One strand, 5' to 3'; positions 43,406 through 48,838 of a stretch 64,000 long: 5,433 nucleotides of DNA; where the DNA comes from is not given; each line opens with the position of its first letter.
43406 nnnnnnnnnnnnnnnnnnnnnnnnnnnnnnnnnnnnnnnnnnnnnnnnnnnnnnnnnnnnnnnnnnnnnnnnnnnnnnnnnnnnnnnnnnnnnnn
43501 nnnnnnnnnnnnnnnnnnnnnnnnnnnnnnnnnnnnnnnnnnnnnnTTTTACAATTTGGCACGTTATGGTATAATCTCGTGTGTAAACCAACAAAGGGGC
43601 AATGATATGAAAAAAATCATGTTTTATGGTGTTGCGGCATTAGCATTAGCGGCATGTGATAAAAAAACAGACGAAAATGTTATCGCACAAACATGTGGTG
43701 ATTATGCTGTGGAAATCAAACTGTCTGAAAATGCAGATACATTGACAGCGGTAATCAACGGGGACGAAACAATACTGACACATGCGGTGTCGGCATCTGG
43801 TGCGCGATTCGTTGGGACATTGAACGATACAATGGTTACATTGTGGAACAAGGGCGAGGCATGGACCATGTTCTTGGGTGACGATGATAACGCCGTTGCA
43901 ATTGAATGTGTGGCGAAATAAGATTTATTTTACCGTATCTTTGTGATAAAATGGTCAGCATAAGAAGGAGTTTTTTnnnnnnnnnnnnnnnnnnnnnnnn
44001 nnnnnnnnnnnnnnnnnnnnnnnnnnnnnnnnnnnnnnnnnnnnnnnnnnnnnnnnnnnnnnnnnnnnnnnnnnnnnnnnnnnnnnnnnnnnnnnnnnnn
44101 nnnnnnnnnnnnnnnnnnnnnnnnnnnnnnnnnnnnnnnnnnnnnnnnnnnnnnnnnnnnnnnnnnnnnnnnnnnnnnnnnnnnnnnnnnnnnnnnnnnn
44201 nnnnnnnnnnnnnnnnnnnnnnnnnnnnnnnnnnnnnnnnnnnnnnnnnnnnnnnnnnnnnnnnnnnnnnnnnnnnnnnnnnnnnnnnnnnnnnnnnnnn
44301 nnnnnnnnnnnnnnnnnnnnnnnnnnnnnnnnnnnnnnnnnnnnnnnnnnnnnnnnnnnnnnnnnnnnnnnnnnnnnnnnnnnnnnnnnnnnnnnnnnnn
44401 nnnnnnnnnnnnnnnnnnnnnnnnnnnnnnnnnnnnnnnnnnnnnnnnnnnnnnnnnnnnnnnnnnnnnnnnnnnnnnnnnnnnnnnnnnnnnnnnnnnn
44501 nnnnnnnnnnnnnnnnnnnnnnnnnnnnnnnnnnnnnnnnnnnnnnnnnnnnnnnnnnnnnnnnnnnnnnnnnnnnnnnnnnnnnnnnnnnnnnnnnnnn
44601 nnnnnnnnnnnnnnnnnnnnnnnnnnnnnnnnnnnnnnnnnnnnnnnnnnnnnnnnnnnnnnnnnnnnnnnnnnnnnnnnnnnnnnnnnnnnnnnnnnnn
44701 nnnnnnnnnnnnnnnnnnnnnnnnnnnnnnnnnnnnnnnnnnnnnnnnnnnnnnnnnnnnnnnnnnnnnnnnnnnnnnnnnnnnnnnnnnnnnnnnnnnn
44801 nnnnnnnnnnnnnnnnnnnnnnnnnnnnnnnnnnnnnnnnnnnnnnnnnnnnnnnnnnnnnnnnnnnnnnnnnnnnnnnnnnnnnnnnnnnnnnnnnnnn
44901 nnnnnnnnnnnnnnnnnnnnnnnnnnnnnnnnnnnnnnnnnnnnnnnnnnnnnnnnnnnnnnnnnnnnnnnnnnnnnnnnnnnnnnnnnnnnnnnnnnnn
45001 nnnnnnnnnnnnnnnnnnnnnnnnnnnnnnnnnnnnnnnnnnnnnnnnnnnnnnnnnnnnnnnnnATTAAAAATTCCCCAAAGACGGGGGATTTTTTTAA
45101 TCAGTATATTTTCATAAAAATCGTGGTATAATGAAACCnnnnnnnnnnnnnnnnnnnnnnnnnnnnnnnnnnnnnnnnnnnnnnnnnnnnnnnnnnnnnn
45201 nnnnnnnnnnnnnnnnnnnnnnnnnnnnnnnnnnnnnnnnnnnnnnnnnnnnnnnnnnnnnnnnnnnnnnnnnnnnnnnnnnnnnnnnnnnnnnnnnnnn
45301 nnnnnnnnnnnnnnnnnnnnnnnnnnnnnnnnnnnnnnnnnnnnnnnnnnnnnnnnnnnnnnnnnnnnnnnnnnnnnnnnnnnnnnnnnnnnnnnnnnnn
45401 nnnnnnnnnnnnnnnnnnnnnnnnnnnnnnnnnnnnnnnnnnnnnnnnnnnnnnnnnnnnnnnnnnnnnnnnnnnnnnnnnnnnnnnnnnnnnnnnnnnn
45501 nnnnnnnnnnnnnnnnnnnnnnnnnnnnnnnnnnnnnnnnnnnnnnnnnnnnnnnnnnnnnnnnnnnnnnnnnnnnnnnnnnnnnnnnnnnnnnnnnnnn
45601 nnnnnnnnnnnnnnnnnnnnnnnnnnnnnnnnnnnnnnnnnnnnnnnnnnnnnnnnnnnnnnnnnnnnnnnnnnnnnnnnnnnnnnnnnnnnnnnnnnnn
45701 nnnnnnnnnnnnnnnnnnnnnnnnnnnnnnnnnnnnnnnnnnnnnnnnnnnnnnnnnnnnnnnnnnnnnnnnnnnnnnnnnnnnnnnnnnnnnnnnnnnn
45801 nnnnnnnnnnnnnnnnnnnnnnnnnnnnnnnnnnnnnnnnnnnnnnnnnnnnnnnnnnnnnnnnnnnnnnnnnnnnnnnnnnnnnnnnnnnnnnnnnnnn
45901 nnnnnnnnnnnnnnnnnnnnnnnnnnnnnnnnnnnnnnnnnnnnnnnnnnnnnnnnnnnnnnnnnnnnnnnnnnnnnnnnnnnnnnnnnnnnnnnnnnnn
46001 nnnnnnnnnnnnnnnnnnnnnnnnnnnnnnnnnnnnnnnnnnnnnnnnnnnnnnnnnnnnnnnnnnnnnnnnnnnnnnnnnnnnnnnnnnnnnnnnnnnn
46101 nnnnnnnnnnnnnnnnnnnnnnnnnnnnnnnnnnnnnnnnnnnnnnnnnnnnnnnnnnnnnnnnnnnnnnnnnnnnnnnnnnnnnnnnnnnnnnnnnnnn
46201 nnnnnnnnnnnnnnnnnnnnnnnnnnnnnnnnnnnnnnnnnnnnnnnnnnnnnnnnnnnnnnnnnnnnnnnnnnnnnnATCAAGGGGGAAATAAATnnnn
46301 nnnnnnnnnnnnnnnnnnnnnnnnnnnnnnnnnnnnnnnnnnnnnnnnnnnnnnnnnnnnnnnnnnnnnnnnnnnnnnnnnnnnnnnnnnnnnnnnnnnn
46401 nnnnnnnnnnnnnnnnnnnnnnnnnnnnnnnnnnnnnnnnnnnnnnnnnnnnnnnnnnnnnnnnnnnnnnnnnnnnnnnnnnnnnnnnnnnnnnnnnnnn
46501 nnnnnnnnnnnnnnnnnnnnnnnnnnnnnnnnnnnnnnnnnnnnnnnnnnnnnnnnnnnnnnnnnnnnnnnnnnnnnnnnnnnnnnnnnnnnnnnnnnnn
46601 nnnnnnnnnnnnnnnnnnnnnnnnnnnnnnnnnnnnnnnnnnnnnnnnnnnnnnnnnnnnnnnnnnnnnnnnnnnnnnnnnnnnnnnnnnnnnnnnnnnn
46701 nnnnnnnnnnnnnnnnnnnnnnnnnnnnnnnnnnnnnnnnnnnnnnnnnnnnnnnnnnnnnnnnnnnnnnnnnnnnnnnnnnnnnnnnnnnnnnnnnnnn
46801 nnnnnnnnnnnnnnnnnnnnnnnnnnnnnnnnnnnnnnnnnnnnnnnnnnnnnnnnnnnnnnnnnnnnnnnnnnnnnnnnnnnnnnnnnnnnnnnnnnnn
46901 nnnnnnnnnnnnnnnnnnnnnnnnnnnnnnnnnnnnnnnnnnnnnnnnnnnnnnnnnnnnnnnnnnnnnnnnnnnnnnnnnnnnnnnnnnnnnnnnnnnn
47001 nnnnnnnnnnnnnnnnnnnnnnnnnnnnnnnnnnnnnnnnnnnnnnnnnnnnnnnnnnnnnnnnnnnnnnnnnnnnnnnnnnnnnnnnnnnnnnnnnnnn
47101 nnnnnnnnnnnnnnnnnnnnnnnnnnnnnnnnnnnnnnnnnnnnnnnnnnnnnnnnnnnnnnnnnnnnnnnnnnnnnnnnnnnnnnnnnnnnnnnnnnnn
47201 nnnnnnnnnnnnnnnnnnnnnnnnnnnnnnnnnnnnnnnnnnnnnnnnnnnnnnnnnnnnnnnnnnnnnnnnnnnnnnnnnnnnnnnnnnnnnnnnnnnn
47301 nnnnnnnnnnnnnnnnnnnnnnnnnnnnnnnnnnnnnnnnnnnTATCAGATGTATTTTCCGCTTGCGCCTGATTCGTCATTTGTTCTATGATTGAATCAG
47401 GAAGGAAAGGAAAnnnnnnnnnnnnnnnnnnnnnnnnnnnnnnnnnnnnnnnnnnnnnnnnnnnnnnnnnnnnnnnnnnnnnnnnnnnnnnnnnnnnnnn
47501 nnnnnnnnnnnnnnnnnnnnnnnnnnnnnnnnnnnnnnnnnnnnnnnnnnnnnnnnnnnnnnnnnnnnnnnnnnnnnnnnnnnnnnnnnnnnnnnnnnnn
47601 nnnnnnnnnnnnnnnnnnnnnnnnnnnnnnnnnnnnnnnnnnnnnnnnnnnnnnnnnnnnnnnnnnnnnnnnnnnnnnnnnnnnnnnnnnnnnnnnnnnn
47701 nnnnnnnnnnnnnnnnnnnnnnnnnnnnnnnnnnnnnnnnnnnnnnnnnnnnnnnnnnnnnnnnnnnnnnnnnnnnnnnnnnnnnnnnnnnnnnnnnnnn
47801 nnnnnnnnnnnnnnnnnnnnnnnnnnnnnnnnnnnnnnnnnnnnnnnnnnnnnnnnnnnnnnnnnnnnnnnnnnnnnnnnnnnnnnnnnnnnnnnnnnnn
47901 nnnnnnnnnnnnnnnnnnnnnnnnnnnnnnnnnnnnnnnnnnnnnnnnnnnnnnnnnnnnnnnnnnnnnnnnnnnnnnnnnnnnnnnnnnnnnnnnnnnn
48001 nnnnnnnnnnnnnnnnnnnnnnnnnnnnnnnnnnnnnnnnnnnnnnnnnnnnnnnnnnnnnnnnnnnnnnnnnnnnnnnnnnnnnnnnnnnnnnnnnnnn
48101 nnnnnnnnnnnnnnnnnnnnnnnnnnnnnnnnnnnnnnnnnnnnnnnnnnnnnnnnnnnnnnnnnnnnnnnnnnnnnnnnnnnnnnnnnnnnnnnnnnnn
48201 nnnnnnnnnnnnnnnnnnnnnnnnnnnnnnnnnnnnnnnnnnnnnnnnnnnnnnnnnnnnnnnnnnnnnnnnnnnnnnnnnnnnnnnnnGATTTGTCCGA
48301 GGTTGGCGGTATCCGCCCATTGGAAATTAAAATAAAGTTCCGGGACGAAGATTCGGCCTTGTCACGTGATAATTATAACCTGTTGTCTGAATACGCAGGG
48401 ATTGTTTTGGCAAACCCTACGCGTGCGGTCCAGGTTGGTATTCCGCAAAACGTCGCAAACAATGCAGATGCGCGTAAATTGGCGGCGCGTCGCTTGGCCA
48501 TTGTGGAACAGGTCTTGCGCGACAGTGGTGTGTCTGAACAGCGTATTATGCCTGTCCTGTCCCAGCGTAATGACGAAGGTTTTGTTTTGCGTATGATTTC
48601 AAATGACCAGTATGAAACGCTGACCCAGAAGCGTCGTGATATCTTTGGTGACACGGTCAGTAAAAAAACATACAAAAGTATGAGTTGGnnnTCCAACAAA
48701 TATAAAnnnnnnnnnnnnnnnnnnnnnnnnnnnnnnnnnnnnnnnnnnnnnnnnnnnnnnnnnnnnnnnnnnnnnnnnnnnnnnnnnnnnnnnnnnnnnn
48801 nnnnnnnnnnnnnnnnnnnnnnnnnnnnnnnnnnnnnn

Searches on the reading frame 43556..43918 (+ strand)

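Call 82: search_protein_families(library=pfam, proteins=[window:43556-43918:+], max_evalue=0.01)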
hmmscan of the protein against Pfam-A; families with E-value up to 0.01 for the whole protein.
window:43556-43918:+ (121 aa): 1 family
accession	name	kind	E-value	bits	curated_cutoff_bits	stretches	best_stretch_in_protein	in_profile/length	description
PF09864.15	MliC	-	6.8e-07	29.6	22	1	47-111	3-64/67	Membrane-bound lysozyme-inhibitor of c-type lysozyme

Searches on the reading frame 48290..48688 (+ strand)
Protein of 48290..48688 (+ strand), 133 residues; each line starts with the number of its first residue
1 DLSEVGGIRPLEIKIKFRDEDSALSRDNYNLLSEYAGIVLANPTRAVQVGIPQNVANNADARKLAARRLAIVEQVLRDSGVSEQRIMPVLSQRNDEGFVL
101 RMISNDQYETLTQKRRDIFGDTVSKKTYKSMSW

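Call 85: search_protein_families(library=pfam, proteins=[window:48290-48688:+], max_evalue=10)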
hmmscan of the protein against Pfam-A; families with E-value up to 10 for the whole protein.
window:48290-48688:+ (133 aa): 4 families
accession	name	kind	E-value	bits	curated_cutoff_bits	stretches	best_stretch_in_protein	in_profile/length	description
PF00691.25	OmpA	-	0.0075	17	27.2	1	17-89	2-77/98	OmpA family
PF09476.15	Pilus_CpaD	-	0.081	13.1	31.1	1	13-91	41-117/200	Pilus biogenesis CpaD protein (pilus_cpaD)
PF00925.25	GTP_cyclohydro2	-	0.083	12.9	23.3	1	36-87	89-143/165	GTP cyclohydrolase II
PF07128.17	DUF1380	-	0.15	12.6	26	1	50-112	38-98/137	Protein of unknown function (DUF1380)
